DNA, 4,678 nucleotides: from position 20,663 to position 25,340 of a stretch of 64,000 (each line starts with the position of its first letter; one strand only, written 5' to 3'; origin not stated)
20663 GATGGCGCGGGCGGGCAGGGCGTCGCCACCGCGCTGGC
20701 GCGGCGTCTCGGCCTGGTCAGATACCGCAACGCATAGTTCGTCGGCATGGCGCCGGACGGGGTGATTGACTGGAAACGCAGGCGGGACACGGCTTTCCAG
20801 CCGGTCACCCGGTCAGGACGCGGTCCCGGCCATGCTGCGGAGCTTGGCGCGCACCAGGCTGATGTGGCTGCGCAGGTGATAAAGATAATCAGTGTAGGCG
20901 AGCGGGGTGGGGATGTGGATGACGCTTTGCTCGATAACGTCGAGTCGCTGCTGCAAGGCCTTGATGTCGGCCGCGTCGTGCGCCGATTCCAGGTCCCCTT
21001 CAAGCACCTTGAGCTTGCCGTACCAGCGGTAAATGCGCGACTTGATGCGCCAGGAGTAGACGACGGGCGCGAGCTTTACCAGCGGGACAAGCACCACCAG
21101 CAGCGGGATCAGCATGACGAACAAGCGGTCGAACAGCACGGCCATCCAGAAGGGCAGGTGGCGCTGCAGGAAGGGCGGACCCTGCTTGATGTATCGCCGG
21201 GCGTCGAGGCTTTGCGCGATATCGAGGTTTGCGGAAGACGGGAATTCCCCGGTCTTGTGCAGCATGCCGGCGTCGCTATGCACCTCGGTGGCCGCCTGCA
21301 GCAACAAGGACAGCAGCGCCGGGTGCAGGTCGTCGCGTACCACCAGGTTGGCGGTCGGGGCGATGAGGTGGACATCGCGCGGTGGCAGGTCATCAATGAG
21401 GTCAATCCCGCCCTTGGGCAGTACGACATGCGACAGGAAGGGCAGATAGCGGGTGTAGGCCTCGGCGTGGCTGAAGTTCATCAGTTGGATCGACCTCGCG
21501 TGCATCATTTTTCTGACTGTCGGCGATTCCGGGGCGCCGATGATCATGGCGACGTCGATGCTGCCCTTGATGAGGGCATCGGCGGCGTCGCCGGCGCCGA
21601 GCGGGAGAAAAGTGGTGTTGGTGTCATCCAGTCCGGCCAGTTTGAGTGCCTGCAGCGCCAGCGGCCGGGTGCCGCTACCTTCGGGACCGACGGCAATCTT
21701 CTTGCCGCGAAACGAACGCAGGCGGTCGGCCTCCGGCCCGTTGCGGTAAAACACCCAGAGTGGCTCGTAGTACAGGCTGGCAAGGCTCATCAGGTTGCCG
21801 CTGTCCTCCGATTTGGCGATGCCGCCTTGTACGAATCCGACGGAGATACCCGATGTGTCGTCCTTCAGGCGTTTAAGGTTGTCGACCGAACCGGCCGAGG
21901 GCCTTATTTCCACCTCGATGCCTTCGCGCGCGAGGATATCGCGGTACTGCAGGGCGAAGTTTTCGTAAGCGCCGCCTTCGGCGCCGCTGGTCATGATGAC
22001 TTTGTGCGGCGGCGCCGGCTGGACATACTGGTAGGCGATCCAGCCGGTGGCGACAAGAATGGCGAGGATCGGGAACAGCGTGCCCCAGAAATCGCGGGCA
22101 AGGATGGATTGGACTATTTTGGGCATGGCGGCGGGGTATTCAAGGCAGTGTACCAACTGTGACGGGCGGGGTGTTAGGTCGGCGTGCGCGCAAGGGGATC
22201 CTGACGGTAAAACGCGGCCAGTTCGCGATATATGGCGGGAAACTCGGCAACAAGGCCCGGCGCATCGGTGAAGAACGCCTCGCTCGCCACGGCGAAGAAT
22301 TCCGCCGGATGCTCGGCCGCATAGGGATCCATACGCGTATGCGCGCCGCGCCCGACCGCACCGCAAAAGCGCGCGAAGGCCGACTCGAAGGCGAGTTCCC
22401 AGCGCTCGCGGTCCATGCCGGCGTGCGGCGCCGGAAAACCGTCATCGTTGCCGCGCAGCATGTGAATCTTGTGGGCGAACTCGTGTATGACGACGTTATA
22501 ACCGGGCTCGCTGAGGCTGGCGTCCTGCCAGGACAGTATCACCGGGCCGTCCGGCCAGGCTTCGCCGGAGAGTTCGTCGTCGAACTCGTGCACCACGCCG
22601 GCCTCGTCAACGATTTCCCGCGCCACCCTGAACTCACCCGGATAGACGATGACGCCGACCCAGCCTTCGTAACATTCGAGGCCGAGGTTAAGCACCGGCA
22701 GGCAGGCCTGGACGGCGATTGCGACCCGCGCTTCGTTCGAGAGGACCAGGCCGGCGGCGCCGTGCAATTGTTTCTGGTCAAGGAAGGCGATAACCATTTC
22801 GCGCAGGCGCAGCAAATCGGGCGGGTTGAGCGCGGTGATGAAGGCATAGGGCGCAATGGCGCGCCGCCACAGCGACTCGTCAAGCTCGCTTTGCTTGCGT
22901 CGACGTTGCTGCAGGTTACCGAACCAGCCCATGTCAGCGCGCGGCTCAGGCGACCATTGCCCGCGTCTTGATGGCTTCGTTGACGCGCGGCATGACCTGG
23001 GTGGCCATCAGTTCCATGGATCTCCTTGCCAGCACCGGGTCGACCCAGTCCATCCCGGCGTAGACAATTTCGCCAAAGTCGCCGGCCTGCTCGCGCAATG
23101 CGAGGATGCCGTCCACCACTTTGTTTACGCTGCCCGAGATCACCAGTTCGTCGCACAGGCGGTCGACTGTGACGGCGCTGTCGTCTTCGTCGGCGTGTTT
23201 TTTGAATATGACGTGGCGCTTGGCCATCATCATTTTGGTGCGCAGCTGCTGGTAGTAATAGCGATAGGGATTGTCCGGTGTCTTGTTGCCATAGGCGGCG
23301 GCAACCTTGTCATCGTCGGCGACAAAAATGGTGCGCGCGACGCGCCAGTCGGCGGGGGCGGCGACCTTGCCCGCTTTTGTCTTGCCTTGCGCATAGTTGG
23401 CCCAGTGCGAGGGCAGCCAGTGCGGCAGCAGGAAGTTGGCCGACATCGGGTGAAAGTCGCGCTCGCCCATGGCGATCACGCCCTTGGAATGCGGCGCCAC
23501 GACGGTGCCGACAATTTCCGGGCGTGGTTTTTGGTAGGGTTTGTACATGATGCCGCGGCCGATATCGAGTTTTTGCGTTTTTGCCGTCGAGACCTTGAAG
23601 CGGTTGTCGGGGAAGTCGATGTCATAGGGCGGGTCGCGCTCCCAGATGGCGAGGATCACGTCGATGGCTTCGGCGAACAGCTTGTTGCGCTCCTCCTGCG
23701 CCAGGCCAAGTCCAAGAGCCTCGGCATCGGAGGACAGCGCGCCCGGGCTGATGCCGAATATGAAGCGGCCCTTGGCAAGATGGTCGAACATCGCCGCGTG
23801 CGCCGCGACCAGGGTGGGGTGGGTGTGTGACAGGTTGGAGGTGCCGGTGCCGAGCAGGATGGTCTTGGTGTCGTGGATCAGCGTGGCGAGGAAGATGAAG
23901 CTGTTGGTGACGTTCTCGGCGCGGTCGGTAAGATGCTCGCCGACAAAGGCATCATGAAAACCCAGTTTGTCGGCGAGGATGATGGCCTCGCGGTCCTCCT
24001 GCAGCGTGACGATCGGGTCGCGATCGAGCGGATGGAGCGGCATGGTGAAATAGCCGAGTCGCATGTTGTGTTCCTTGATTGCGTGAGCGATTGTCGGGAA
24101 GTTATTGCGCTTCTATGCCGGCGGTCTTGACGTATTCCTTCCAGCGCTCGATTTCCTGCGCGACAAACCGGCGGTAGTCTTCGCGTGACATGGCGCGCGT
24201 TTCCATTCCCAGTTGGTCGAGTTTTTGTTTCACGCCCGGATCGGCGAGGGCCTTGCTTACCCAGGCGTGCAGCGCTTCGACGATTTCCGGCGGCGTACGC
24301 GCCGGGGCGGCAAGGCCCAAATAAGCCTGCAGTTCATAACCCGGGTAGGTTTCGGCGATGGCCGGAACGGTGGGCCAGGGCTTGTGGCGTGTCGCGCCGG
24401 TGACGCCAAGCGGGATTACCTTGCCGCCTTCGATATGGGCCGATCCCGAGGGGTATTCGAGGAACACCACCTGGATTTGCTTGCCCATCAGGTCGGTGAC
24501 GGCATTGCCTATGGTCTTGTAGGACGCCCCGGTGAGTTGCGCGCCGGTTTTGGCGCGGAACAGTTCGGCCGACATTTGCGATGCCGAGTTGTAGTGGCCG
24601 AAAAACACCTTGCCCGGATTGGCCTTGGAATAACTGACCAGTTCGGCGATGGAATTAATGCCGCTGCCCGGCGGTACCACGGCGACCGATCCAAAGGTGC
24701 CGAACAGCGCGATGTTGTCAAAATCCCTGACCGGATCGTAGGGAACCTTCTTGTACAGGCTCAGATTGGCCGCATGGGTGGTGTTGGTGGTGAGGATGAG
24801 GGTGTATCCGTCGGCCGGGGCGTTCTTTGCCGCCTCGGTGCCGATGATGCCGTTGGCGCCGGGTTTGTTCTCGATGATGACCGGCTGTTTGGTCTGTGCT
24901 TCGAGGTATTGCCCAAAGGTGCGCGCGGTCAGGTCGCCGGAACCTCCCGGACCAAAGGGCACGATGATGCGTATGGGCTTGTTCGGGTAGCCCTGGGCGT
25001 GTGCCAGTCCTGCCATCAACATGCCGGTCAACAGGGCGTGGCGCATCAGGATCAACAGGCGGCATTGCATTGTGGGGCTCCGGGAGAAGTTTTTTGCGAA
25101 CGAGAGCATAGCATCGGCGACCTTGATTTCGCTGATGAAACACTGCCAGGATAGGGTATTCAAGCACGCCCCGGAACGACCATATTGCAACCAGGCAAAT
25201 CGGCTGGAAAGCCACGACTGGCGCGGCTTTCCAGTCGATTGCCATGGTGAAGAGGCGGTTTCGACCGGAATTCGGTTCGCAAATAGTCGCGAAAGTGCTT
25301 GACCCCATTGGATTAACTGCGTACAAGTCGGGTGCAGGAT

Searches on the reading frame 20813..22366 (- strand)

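Call 37: search_protein_families(library=ncbifam, proteins=[window:20813-22366:-], max_evalue=0.00001)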
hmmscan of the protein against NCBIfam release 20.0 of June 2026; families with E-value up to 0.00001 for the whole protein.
window:20813-22366:- (517 aa): 2 families
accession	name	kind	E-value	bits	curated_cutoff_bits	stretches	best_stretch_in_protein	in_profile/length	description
TIGR02122.1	TRAP_TAXI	subfamily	7e-21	74.4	84.35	1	101-372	9-291/320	TAXI family TRAP transporter solute-binding subunit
TIGR01728.1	SsuA_fam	subfamily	1.5e-06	27.6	163.5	1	216-280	98-160/290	aliphatic sulfonate ABC transporter substrate-binding protein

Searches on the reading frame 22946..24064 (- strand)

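Call 37: search_protein_families(library=ncbifam, proteins=[window:22946-24064:-], max_evalue=0.00001)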
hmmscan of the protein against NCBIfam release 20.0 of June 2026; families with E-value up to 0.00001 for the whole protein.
window:22946-24064:- (372 aa): 23 families
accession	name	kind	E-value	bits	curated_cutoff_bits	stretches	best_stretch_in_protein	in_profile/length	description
TIGR04027.1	LLM_KPN_01858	hypoth_equivalog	2.7e-17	62.7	412.9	1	2-144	2-141/326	putative FMN-dependent luciferase-like monooxygenase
TIGR03619.1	F420_Rv2161c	subfamily_domain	4.3e-17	62.5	166.9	1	44-160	38-146/247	TIGR03619 family F420-dependent LLM class oxidoreductase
TIGR03571.1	lucif_BA3436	subfamily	3.9e-16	59.2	303.9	1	6-144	15-156/304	TIGR03571 family LLM class oxidoreductase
TIGR03560.1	F420_Rv1855c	subfamily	9.6e-15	55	231.4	1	25-144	16-142/227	TIGR03560 family F420-dependent LLM class oxidoreductase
NF002619.0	PRK02271.1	equivalog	5.2e-14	52.3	276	1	26-144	18-128/329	5,10-methylenetetrahydromethanopterin reductase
TIGR03555.1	F420_mer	equivalog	2e-10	40.5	348.7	1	27-162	17-141/325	5,10-methylenetetrahydromethanopterin reductase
TIGR03559.1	F420_Rv3520c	subfamily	2.8e-10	39.8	335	1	22-257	13-235/325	LLM class F420-dependent oxidoreductase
TIGR03558.1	oxido_grp_1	subfamily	5.5e-10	38.9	166.95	1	20-355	18-324/325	MsnO8 family LLM class oxidoreductase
NF052254.1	luciferase_Alph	exception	1.4e-08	34.3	600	1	30-121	30-121/354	luciferase subunit alpha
TIGR03621.1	F420_MSMEG_2516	subfamily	1e-07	31.4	213.15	1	31-169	23-141/295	TIGR03621 family F420-dependent LLM class oxidoreductase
TIGR03857.1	F420_MSMEG_2249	hypoth_equivalog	1.7e-07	30.8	218.4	1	30-144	22-127/329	TIGR03857 family LLM class F420-dependent oxidoreductase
TIGR03858.1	LLM_2I7G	subfamily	2.3e-07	30.1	462.25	1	26-144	30-145/337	Atu2307/SP_0267 family LLM class monooxygenase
TIGR03565.1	alk_sulf_monoox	equivalog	2.9e-07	29.9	518.2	1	30-184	35-171/346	FMNH2-dependent alkanesulfonate monooxygenase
TIGR03557.1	F420_G6P_family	subfamily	4.1e-07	29.4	210.4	1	29-161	20-153/316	TIGR03557 family F420-dependent LLM class oxidoreductase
TIGR03856.1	F420_MSMEG_2906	subfamily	7e-07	29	243.7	1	23-146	17-145/249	LLM class F420-dependent oxidoreductase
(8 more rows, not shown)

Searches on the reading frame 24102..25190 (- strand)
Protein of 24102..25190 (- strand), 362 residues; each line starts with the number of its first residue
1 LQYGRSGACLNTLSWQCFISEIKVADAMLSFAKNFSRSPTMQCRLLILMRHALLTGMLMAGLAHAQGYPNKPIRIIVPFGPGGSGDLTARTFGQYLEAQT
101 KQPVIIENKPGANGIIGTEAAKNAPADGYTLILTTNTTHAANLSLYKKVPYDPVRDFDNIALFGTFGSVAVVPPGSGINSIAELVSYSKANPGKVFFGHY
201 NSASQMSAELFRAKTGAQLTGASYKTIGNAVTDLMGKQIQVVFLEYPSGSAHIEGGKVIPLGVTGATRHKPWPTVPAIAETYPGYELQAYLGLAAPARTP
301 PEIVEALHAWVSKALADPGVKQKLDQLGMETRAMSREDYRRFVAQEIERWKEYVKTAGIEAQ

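Call 37: search_protein_families(library=ncbifam, proteins=[window:24102-25190:-], max_evalue=0.00001)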
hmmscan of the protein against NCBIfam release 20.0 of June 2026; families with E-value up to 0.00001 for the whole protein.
window:24102-25190:- (362 aa): 0 families

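Call 61: search_protein_families(library=pfam, proteins=[window:24102-25190:-], max_evalue=0.00001)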
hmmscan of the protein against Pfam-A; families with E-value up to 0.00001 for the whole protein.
window:24102-25190:- (362 aa): 1 family
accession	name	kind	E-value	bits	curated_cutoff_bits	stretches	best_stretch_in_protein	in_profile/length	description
PF03401.19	TctC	-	7.1e-58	196.7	27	1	90-358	3-273/274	Tripartite tricarboxylate transporter family receptor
